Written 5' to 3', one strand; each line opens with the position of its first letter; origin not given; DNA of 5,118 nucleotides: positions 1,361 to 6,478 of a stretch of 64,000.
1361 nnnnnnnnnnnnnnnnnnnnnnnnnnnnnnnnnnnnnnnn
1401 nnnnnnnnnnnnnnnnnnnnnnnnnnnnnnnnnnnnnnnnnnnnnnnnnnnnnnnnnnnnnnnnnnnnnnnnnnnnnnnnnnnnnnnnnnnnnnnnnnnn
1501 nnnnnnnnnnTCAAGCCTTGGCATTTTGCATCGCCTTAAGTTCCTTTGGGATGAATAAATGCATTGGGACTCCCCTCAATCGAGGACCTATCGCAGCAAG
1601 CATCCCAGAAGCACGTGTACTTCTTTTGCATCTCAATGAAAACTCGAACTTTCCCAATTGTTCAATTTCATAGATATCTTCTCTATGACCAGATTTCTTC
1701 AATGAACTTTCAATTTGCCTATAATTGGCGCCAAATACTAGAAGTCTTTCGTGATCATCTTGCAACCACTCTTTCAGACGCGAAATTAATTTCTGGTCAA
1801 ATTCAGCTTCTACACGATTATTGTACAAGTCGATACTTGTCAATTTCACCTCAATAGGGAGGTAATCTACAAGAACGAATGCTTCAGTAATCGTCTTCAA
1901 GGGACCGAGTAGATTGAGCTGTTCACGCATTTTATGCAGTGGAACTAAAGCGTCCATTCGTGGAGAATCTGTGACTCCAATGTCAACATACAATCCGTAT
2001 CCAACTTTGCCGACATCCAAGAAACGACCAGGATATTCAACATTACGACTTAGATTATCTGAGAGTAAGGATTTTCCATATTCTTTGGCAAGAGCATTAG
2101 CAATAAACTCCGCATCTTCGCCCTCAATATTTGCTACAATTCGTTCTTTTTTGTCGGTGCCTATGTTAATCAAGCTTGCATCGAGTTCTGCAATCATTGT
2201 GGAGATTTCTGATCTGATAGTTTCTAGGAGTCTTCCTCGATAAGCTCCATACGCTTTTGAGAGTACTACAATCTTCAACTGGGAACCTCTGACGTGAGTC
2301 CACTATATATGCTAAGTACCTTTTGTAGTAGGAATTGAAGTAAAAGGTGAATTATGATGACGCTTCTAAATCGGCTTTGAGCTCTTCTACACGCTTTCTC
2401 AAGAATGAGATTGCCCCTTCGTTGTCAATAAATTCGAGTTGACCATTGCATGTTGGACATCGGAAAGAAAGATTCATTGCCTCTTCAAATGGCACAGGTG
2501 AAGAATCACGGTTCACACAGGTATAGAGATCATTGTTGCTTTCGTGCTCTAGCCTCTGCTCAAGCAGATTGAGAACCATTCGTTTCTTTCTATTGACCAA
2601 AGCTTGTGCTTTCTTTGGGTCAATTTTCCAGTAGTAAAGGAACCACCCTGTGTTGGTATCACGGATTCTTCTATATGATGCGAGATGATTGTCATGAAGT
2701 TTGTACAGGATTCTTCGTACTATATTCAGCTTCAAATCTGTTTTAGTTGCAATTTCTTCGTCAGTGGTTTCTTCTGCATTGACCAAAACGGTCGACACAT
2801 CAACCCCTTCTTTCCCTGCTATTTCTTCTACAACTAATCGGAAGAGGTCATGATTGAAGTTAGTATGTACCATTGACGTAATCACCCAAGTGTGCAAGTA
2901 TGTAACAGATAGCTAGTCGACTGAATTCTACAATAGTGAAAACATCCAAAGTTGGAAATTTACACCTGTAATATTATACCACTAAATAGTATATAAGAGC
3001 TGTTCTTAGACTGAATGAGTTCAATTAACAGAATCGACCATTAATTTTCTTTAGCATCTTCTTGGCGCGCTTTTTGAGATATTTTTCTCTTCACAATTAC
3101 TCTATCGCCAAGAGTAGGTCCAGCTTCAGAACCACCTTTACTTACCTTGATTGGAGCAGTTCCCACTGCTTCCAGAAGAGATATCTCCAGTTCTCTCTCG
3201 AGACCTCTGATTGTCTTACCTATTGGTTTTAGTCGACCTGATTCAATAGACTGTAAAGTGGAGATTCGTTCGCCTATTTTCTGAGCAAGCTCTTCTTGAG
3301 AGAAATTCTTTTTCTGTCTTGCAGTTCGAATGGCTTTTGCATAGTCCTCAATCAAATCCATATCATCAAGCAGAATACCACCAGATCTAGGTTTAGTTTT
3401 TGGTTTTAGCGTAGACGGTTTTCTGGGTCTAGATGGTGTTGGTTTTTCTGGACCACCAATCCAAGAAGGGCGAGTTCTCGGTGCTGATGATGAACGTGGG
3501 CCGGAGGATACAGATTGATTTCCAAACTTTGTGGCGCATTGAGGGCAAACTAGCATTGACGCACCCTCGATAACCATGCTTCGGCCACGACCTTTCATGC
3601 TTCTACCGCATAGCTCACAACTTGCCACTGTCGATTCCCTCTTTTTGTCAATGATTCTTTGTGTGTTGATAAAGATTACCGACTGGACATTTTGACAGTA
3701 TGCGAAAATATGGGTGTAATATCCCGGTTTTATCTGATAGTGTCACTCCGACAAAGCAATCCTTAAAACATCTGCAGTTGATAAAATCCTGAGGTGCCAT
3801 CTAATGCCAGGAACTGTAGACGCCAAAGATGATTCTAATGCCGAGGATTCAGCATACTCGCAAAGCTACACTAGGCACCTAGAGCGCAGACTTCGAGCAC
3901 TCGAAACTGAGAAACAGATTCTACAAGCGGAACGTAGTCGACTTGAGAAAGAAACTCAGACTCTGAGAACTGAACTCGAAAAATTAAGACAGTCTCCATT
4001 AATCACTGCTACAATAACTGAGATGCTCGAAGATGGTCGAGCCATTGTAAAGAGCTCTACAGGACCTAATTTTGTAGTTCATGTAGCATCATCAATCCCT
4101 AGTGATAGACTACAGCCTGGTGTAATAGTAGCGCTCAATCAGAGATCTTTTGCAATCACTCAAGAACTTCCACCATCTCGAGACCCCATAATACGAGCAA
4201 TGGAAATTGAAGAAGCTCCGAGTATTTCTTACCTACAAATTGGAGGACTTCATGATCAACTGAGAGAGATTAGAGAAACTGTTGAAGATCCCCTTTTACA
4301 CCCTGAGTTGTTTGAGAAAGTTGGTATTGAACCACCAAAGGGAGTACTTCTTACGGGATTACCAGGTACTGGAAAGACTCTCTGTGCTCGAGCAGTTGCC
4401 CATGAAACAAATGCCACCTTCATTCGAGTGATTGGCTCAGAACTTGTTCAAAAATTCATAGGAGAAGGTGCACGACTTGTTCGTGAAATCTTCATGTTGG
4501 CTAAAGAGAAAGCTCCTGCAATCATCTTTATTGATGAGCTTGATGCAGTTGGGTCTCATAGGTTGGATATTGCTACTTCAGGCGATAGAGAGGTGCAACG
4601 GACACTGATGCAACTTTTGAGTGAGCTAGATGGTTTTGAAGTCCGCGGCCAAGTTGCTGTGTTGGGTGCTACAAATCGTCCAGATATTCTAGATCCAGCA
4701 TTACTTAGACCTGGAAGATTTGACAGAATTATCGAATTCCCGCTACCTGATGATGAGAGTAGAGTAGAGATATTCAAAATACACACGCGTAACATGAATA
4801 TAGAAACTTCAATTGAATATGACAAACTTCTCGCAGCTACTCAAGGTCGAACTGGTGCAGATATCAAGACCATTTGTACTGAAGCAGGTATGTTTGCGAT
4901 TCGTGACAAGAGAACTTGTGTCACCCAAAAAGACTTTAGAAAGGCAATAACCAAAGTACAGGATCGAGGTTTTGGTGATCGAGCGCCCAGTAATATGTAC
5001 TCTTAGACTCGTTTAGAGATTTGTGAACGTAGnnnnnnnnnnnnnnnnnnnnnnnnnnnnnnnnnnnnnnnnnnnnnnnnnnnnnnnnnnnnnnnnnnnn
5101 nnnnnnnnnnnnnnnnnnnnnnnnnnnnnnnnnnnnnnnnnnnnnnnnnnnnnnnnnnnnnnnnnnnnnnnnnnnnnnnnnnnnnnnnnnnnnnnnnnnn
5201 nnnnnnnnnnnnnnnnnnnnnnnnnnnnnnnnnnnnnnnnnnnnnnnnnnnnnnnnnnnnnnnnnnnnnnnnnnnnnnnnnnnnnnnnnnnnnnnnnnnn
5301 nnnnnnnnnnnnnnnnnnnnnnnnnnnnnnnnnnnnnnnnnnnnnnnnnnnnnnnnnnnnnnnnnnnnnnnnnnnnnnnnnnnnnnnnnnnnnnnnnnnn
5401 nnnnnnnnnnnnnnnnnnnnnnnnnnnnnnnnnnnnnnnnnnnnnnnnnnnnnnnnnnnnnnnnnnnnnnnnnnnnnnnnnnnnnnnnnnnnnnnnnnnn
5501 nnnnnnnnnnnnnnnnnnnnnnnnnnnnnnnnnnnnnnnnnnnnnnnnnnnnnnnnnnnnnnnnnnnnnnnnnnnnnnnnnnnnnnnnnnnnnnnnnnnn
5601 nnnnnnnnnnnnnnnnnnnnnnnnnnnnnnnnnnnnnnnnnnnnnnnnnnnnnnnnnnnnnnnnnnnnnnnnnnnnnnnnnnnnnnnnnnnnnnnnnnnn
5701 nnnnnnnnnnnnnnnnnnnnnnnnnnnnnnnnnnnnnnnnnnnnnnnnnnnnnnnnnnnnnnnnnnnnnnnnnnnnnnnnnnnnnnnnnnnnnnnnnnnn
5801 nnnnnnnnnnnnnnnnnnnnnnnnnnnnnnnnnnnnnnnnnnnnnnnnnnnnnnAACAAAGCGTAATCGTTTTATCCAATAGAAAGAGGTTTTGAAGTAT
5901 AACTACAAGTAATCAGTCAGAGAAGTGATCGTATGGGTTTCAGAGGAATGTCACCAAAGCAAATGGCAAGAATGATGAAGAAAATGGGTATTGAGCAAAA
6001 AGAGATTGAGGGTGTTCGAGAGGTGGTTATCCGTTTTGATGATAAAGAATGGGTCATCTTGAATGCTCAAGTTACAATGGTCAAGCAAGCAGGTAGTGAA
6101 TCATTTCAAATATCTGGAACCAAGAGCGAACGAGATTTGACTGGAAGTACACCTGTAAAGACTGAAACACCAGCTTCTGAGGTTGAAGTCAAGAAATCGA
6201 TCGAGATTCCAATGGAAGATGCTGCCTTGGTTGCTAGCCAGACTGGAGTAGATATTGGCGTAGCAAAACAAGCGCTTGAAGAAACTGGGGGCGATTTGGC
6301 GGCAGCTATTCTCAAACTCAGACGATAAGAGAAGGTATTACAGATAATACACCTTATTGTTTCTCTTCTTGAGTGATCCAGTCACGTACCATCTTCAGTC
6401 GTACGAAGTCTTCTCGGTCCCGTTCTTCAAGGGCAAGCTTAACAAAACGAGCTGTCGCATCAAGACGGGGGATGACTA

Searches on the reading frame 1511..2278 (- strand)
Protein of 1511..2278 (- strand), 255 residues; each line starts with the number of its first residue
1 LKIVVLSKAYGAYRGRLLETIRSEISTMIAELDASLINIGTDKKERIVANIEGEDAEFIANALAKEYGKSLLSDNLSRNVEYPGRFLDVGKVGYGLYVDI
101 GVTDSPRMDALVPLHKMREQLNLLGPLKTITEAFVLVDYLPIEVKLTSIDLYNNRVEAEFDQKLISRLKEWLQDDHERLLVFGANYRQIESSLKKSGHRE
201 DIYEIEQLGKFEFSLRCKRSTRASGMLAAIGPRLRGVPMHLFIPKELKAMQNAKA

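Call 37: search_protein_families(library=pfam, proteins=[window:1511-2278:-])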
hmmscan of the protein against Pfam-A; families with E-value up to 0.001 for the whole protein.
window:1511-2278:- (255 aa): 3 families
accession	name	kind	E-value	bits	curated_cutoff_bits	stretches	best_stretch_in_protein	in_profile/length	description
PF24873.1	DUF2110_C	-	1.1e-13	51.1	23.2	1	176-236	1-61/67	DUF2110 C-terminal domain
PF24872.1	DUF2110_N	-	1.1e-11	45.1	28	1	2-69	1-68/72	DUF2110 N-terminal domain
PF09883.16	DUF2110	-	2.4e-11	44.3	23.2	1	81-171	6-86/87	DUF2110 central domain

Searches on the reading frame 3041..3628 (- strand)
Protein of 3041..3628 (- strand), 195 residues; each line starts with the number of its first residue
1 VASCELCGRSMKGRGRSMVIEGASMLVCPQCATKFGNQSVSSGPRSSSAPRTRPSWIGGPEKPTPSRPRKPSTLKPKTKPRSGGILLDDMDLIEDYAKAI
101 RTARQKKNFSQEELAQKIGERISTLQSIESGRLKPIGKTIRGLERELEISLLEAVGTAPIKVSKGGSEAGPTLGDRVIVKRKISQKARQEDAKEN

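Call 37: search_protein_families(library=pfam, proteins=[window:3041-3628:-])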
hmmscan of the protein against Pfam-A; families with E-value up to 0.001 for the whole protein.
window:3041-3628:- (195 aa): 3 families
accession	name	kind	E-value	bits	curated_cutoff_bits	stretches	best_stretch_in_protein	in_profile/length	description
PF01381.28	HTH_3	-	1.7e-09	38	23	1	100-152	1-53/55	Helix-turn-helix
PF24250.1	HVO_2718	-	2.3e-09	37.7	30.3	1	3-152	17-171/173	Transcription regulator HVO_2718-like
PF12844.13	HTH_19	-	0.00021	21.5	30.2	1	98-135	2-39/64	Helix-turn-helix domain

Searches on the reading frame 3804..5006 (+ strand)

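Call 37: search_protein_families(library=pfam, proteins=[window:3804-5006:+])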
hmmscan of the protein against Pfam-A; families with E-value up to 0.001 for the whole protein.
window:3804-5006:+ (400 aa): 8 families
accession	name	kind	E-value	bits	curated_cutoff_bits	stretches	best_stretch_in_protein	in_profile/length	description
PF00004.35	AAA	-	8.7e-43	146.3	21.2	1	181-314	1-131/131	ATPase family associated with various cellular activities (AAA)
PF16450.11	Prot_ATP_ID_OB_C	-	9.9e-15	54.6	23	1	69-123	2-56/56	Proteasomal ATPase OB C-terminal domain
PF17862.7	AAA_lid_3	-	3e-12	46.3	27.2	1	337-379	2-44/45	AAA+ lid domain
PF13191.12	AAA_16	-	5.4e-07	30.7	32.6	0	168-205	14-51/167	AAA ATPase domain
PF17758.7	Prot_ATP_ID_OB_N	-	9.2e-06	25.7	23.4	1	69-118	3-52/62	Proteasomal ATPase OB N-terminal domain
PF07728.20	AAA_5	-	0.00014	22.3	22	1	180-299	1-134/139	AAA domain (dynein-related subfamily)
PF23902.1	AAA_lid_PRS2_C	-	0.00026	21.5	34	1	317-385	1-70/73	PRS2 AAA+ lid C-terminal domain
PF05673.19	DUF815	-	0.00075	19.2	23.8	0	177-246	52-116/249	Protein of unknown function (DUF815)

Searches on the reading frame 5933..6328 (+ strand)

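Call 37: search_protein_families(library=pfam, proteins=[window:5933-6328:+])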
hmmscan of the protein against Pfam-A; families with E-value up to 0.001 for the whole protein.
window:5933-6328:+ (131 aa): 2 families
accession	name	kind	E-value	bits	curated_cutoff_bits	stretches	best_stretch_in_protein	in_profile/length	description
PF01849.23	NAC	-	3e-15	56.3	21.3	1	8-63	1-53/57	NAC domain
PF19026.7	UBA_HYPK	-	2.8e-06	27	27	1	90-127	1-38/41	HYPK UBA domain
